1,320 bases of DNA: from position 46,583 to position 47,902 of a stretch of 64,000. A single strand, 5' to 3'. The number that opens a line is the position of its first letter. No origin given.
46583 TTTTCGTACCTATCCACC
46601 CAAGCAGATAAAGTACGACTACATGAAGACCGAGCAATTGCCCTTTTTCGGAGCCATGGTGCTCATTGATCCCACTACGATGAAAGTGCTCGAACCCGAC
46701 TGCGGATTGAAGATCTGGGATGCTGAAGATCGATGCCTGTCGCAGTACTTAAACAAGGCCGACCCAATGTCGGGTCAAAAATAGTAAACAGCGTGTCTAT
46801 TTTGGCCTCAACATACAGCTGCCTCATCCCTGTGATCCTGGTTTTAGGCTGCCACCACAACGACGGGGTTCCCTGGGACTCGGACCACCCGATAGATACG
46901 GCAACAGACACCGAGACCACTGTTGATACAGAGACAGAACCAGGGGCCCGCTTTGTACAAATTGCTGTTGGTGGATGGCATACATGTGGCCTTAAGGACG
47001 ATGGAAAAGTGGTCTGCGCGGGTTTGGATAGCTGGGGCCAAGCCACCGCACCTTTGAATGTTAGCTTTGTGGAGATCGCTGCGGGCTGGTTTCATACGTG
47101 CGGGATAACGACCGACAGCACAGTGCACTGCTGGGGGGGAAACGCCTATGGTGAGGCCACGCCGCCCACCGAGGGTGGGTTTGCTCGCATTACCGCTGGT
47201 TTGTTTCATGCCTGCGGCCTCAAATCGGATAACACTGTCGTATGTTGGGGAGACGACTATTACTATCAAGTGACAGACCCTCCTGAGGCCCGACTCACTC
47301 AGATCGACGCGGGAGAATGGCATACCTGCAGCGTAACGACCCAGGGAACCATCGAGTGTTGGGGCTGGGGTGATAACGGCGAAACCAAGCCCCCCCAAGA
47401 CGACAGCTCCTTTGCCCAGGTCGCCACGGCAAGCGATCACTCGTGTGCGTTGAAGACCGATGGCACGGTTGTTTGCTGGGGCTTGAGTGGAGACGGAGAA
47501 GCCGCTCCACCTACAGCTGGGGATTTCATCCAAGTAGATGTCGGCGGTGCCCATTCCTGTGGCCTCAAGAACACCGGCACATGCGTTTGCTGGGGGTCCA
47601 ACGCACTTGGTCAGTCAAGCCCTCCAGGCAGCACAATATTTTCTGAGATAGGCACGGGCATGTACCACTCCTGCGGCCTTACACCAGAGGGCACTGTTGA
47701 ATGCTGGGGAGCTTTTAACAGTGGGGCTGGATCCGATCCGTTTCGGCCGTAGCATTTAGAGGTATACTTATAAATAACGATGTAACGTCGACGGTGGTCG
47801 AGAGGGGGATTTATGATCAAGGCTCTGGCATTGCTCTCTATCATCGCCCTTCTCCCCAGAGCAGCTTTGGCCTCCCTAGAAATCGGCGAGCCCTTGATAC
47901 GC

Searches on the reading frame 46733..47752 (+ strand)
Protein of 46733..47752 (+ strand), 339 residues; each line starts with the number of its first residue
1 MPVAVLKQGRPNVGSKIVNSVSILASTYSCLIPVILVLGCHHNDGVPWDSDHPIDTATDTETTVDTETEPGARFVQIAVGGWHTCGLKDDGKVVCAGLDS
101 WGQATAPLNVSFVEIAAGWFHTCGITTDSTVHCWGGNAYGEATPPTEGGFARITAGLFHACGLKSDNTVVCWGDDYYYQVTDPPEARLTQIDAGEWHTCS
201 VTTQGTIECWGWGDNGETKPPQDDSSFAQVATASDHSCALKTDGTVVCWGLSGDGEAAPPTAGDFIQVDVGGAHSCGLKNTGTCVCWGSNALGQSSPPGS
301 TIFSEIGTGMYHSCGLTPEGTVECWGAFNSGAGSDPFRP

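Call 71: search_protein_families(library=pfam, proteins=[window:46733-47752:+], max_evalue=0.001)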
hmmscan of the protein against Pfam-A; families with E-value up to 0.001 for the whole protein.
window:46733-47752:+ (339 aa): 2 families
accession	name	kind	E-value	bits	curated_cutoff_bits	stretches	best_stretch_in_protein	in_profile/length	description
PF13540.12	RCC1_2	-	2.4e-55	183.5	22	6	113-140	2-29/30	Regulator of chromosome condensation (RCC1) repeat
PF25390.1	WD40_RLD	-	1.2e-36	127.2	150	2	59-256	75-329/363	RCC1-like domain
